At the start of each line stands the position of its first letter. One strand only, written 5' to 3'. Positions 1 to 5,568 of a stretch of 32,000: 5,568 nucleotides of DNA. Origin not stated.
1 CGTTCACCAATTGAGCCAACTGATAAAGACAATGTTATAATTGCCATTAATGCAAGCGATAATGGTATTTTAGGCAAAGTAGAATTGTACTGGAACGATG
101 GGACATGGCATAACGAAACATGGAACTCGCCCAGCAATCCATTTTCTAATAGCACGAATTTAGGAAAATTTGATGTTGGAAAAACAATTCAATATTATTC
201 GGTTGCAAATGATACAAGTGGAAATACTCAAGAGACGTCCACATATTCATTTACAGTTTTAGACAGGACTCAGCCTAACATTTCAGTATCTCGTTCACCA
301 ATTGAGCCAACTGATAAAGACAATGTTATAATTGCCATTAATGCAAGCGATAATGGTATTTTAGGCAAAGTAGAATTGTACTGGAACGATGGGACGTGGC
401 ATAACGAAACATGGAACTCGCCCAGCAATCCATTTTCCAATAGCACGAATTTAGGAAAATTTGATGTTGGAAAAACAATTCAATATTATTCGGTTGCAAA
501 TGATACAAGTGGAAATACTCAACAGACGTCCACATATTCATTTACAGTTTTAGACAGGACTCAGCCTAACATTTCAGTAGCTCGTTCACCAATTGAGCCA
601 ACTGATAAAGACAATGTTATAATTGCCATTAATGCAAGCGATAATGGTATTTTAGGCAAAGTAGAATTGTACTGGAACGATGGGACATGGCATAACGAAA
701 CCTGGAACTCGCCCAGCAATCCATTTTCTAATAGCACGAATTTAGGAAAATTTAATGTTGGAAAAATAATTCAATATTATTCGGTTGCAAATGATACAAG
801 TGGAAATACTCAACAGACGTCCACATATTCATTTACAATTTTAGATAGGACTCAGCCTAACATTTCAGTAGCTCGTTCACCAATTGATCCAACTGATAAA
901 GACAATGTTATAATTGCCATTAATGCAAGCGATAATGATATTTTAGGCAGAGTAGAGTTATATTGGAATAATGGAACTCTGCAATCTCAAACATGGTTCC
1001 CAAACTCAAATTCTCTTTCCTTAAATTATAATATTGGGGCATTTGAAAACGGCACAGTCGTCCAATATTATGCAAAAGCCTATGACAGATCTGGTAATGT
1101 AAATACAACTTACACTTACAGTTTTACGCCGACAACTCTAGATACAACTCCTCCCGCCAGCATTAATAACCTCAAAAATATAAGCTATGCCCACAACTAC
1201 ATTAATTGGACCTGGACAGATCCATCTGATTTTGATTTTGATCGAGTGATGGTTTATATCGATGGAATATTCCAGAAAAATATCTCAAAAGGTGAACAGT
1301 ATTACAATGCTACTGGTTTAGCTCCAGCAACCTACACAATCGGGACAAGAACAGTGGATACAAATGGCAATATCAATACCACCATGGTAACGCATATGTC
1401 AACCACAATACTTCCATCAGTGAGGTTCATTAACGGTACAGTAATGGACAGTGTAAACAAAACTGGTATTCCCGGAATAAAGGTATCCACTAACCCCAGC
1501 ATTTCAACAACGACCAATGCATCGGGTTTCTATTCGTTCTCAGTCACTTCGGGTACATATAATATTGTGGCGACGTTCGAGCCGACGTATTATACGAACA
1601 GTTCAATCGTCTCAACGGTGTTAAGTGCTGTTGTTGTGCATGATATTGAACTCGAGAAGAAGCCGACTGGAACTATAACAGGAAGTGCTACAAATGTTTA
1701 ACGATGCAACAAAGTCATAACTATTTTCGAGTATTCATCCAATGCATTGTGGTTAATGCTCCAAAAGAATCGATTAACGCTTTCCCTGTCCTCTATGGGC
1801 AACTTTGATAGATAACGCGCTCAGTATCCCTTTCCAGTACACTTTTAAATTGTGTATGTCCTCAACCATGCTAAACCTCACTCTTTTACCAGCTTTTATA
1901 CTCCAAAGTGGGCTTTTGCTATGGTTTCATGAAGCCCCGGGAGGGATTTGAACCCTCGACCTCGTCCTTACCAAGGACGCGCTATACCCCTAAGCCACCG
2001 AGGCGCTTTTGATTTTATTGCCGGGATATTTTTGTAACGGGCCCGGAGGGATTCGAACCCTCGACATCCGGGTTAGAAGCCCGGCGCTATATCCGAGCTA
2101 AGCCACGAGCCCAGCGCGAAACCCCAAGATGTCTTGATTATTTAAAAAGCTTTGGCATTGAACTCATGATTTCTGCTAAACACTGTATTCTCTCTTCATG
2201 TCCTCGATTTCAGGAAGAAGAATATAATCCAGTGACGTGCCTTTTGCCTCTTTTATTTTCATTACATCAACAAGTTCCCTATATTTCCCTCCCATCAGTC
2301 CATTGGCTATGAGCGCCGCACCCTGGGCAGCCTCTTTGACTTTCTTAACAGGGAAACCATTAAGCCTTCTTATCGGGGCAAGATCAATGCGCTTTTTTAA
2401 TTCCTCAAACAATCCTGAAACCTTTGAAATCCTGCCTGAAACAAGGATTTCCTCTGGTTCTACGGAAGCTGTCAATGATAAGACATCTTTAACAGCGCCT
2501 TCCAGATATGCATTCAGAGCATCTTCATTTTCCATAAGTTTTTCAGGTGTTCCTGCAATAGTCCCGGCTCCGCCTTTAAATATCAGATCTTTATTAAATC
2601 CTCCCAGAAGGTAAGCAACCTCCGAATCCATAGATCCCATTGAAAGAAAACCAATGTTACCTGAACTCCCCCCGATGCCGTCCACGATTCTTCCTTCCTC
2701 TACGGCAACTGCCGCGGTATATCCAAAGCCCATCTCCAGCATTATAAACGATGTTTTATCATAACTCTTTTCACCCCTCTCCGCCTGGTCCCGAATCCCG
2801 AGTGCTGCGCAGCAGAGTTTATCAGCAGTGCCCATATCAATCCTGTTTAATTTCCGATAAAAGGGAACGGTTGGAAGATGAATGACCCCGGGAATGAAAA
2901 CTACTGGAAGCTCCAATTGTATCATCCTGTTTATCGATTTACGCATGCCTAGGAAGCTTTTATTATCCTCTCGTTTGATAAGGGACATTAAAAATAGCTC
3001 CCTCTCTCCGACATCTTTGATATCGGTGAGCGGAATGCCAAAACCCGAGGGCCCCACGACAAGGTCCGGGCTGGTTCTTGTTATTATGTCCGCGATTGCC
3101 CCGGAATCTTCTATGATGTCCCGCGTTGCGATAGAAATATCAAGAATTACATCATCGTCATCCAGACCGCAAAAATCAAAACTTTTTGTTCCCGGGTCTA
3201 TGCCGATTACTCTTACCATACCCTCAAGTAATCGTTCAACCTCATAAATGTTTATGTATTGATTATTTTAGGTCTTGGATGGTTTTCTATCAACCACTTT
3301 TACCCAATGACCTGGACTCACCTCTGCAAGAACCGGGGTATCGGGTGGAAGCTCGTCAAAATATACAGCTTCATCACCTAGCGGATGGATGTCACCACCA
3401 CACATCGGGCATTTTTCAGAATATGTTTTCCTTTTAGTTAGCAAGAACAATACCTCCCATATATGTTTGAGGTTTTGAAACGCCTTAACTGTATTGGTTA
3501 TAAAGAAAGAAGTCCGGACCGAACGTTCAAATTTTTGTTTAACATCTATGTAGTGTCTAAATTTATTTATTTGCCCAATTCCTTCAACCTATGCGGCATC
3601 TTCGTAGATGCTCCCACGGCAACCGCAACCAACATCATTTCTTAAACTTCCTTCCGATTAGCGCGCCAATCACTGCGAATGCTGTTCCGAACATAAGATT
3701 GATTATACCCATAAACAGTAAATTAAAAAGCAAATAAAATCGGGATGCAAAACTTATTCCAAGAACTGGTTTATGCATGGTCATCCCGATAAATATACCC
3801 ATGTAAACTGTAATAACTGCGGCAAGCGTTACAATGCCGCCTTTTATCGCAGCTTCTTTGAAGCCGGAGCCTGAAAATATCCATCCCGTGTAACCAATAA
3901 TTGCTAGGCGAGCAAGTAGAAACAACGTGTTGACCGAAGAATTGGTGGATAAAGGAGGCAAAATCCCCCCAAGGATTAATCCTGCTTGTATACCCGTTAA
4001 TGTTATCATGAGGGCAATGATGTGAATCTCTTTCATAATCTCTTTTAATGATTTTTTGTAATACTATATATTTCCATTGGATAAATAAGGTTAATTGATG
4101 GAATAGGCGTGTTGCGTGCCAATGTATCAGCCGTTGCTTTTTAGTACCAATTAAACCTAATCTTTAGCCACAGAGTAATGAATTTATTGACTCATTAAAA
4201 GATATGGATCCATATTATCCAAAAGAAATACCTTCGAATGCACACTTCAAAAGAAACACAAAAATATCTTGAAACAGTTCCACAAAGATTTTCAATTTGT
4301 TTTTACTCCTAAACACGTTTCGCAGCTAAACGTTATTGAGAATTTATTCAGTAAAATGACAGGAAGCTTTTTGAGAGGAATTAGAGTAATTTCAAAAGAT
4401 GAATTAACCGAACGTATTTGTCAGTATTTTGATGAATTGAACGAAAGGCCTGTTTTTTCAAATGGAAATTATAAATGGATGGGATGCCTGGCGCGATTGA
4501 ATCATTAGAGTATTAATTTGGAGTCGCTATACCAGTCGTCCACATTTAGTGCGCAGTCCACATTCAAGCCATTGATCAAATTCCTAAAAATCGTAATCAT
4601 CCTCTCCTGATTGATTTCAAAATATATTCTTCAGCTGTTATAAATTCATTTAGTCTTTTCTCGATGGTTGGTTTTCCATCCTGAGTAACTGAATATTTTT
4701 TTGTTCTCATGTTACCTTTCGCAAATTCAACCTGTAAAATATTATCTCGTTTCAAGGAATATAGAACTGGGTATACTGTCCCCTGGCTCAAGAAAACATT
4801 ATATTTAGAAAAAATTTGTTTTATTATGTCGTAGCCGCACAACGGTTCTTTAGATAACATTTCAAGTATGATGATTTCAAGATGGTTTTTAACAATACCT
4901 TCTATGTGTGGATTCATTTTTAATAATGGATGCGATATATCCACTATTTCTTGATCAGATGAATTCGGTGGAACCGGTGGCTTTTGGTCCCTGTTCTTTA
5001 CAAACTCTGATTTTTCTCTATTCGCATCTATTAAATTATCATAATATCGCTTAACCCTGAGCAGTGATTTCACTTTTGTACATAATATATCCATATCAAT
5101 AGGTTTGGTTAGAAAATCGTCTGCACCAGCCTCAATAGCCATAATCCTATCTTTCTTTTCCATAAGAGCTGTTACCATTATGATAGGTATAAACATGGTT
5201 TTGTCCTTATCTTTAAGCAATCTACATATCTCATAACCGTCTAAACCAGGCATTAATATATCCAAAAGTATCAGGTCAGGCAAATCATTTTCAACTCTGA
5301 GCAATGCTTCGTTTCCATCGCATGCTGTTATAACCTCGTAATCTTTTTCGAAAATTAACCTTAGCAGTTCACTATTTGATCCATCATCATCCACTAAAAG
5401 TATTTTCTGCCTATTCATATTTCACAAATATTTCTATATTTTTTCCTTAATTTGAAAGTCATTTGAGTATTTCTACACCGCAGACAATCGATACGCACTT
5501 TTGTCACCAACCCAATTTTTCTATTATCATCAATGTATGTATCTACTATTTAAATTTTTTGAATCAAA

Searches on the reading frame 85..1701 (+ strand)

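Call 7: search_protein_families(library=pfam, proteins=[window:85-1701:+], max_evalue=0.001)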
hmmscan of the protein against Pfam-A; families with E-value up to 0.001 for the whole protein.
window:85-1701:+ (538 aa): 3 families
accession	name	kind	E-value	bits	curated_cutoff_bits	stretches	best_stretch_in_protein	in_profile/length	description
PF13620.12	CarboxypepD_reg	-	7.7e-07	29.8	32.3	1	449-521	2-79/82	Carboxypeptidase regulatory-like domain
PF13715.12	CarbopepD_reg_2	-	1.6e-06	28.5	32.2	1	449-498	1-52/88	CarboxypepD_reg-like domain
PF22681.2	Lmo2446-like_N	-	0.00015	22.4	29.7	0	263-298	17-53/72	Lmo2446-like, N-terminal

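Call 66: search_protein_families(library=ncbifam, proteins=[window:85-1701:+], max_evalue=0.001)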
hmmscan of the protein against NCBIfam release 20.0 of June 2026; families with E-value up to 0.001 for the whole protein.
window:85-1701:+ (538 aa): 0 families

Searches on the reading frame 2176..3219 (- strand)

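Call 7: search_protein_families(library=pfam, proteins=[window:2176-3219:-], max_evalue=0.001)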
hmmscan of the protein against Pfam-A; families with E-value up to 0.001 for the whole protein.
window:2176-3219:- (347 aa): 1 family
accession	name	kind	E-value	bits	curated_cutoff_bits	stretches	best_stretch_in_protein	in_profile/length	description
PF07318.18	DUF1464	-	5.5e-102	341.7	23.5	1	6-334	1-326/327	Protein of unknown function (DUF1464)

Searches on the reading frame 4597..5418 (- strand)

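Call 7: search_protein_families(library=pfam, proteins=[window:4597-5418:-], max_evalue=0.001)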
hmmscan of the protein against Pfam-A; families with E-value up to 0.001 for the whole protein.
window:4597-5418:- (273 aa): 2 families
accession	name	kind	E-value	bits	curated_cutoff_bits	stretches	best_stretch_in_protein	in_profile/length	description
PF00072.30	Response_reg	-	2.5e-27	95.7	30.2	1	6-116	1-110/111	Response regulator receiver domain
PF03551.20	PadR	-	1.1e-11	44.9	27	1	184-253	1-74/75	Transcriptional regulator PadR-like family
